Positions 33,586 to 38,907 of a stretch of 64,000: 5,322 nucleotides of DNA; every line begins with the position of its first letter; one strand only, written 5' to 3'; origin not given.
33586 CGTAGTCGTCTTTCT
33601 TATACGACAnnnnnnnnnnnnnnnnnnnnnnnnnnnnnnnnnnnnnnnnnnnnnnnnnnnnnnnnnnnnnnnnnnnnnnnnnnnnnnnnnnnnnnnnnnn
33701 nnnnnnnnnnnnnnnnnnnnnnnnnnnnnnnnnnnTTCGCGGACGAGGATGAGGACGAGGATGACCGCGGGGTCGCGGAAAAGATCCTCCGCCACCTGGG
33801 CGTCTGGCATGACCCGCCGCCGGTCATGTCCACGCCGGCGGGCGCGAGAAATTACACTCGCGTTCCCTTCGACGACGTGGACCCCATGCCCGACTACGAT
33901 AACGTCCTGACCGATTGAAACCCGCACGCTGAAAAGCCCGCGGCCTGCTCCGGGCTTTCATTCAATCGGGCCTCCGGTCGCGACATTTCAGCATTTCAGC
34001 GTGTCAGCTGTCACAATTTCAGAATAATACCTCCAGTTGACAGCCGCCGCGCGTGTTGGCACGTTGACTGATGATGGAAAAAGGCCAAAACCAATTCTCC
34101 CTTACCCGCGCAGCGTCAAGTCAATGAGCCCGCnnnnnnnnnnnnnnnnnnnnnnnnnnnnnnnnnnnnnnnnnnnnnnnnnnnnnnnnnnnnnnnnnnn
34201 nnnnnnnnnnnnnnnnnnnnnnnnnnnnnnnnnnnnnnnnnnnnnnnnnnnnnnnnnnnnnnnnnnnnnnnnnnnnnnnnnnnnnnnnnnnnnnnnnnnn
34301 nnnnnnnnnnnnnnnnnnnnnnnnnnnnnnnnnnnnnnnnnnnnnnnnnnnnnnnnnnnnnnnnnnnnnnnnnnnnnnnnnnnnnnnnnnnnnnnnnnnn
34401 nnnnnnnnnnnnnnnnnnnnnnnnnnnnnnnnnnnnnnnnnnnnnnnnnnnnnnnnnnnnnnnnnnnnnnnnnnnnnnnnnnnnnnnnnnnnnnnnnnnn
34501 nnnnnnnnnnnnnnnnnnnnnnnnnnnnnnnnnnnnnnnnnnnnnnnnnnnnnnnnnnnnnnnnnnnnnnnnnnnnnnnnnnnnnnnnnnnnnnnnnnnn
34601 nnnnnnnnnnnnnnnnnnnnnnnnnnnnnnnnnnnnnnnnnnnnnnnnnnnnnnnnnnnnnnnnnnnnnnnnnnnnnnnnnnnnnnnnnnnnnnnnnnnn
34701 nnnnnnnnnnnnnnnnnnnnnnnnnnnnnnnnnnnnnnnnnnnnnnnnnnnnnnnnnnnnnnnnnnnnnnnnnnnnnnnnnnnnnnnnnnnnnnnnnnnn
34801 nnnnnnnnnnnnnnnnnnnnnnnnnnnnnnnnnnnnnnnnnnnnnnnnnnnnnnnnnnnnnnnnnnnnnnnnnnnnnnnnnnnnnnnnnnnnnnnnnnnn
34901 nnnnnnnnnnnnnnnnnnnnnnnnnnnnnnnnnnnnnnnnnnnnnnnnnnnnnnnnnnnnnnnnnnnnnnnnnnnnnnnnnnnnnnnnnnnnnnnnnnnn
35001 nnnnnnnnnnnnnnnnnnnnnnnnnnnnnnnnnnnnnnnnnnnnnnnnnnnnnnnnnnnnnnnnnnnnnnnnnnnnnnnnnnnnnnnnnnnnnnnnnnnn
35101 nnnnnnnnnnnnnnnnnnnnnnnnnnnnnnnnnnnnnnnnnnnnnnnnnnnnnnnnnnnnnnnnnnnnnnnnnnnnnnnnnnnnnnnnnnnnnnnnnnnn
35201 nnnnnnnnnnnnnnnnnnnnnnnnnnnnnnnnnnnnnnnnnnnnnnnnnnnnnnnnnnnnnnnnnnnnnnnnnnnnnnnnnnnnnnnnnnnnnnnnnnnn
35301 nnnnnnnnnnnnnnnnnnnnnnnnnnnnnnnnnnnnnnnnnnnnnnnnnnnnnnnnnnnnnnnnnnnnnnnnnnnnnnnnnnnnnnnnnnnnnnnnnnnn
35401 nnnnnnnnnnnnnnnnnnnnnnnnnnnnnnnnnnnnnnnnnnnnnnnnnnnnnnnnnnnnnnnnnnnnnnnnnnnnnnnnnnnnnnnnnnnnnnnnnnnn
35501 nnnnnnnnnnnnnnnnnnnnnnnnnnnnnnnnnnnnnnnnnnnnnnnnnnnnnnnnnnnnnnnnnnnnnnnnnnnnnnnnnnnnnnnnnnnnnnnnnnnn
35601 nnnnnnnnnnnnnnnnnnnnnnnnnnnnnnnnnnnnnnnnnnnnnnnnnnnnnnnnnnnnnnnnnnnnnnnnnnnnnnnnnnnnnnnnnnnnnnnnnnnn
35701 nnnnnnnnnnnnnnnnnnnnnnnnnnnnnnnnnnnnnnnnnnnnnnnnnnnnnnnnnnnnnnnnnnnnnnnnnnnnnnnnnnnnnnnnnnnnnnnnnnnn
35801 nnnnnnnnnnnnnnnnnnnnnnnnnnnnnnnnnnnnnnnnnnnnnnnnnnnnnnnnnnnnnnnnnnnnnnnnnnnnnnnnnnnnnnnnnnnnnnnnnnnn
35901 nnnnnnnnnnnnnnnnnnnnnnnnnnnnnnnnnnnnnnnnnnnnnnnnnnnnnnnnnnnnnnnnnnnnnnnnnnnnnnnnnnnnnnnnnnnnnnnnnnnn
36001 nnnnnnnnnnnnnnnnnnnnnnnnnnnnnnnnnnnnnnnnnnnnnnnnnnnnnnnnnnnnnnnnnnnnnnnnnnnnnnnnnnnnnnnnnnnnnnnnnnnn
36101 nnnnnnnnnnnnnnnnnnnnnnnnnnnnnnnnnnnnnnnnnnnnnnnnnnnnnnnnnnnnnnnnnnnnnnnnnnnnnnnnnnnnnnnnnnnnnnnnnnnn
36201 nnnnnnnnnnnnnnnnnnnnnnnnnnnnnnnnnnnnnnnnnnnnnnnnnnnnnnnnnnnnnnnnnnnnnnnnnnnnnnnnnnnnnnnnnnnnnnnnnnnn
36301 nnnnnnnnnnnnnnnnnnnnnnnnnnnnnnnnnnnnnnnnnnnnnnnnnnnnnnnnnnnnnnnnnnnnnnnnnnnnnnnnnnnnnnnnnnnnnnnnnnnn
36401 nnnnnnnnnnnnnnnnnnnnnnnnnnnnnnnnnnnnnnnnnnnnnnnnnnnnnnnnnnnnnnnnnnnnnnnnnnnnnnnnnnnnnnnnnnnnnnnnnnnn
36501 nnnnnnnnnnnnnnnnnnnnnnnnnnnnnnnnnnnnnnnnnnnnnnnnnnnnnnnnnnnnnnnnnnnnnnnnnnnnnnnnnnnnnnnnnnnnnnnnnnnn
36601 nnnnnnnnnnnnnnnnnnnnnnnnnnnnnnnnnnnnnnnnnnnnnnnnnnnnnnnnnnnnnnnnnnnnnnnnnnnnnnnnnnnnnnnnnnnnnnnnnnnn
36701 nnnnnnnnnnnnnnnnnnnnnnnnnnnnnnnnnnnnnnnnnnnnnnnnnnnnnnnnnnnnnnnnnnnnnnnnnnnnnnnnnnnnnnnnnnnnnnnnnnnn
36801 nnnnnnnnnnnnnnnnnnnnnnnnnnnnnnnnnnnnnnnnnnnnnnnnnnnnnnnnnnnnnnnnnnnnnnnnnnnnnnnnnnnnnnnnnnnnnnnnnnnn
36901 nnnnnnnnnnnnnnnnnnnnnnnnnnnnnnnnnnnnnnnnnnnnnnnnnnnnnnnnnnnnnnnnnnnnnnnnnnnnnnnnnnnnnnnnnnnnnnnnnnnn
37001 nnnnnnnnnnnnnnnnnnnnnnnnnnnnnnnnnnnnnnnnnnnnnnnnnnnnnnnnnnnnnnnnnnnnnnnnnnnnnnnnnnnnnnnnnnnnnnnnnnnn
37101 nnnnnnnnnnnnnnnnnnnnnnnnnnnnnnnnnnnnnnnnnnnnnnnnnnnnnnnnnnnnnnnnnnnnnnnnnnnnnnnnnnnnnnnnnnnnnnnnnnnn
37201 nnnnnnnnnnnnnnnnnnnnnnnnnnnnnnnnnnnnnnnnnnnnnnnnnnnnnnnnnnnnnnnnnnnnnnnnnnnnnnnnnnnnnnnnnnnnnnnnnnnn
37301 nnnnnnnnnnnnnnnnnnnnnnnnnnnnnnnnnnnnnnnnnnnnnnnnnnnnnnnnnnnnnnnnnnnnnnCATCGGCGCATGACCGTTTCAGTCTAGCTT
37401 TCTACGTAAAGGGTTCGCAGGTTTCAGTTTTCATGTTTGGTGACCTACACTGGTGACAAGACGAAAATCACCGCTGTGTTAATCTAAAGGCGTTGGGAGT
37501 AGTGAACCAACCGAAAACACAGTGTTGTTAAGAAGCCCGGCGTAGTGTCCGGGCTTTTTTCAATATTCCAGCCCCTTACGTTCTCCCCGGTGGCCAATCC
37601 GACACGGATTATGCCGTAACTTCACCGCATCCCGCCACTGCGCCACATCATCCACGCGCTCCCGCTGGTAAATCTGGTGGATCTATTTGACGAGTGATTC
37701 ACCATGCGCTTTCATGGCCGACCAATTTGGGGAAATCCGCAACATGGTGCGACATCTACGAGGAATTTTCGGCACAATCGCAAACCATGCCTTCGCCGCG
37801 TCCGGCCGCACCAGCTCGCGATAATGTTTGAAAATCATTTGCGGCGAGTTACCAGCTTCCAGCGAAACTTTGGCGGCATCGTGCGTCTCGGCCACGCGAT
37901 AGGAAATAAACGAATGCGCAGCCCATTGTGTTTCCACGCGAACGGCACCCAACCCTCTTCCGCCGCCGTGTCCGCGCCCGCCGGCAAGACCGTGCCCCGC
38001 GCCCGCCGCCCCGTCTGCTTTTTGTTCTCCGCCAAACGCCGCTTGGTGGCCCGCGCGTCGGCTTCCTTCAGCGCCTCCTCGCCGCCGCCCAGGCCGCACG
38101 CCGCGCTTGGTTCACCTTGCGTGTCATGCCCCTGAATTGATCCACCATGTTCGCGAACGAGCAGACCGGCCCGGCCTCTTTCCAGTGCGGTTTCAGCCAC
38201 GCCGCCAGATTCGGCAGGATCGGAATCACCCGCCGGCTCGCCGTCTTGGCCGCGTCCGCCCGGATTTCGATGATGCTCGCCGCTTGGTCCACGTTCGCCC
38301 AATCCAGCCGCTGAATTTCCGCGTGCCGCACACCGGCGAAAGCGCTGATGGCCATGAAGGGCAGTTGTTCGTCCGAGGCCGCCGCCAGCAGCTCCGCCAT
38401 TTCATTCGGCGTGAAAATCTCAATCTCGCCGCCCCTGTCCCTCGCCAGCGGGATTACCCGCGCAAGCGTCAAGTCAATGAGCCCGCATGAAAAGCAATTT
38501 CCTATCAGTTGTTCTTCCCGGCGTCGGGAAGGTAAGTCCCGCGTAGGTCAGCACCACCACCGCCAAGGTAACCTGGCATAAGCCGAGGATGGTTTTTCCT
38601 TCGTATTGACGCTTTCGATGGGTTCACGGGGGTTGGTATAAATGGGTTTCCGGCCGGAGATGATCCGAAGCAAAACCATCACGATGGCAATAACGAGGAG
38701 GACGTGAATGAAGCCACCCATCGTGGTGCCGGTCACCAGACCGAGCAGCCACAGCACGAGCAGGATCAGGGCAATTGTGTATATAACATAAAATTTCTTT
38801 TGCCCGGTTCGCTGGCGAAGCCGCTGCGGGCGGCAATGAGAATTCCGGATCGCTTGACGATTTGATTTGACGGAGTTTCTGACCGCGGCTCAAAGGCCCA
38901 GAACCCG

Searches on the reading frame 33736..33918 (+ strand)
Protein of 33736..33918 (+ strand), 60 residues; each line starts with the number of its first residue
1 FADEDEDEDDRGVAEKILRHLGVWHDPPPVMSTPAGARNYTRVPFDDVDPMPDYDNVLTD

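Call 34: search_dna_similar(query=window:33742-33915:+, collection=plasmids, mode=protein, max_evalue=10, max_rows=15)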
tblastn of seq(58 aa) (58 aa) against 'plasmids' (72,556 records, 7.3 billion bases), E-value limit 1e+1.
Records with a match: 4; places in all: 4; records where one place covers at least 80% of the query: 1.
Best place of each record, by identity: <60% 4.
By first word of the organism name: Georgenia 1; Streptomyces 1; Nonomuraea 1; Azospirillum 1.
By predicted mobility (MOB-suite, as given by PLSDB): non-mobilizable 4.
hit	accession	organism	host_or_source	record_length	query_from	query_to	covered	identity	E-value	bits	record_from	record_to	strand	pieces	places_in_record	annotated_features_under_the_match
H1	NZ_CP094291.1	Georgenia sp. TF02-10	microbe culture isolated from granite ...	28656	8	58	88%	39.6%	7e-1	33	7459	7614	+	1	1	zinc-dependent alcohol dehydrogenase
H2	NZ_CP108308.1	Streptomyces sp. NBC_00015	-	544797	2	39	66%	41.9%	9e+0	30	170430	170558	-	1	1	hypothetical protein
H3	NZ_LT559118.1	Nonomuraea gerenzanensis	-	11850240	8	49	72%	36.4%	1e+0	32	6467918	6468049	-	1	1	none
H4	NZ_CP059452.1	Azospirillum brasilense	Prokaryotes,soil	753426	20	40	36%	57.1%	5e+0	31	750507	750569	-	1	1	transketolase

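Call 92: search_protein_families(library=pfam, proteins=[window:33736-33918:+], max_evalue=0.01)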
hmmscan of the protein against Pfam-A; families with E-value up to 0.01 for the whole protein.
window:33736-33918:+ (60 aa): 0 families

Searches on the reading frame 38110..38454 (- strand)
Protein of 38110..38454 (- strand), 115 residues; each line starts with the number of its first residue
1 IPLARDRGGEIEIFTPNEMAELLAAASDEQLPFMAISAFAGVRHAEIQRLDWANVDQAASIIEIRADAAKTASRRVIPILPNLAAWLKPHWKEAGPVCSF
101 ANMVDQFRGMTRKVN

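Call 68: search_protein_families(library=pfam, proteins=[window:38110-38454:-], max_evalue=0.01)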
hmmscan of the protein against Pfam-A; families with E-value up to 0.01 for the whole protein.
window:38110-38454:- (115 aa): 1 family
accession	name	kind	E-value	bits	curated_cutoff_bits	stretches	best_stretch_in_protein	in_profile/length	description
PF00589.27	Phage_integrase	-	1.9e-05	25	27.1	1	14-92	3-84/172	Phage integrase family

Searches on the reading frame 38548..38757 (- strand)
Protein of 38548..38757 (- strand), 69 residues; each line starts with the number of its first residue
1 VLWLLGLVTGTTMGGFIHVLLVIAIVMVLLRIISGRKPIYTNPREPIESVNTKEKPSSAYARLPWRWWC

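Call 22: search_protein_families(library=pfam, proteins=[window:38548-38757:-], max_evalue=0.01)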
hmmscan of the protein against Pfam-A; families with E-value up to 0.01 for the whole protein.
window:38548-38757:- (69 aa): 1 family
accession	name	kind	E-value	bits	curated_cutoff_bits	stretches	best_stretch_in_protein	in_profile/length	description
PF18919.5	DUF5670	-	5.3e-09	36.4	23.5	1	2-34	12-43/43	Family of unknown function (DUF5670)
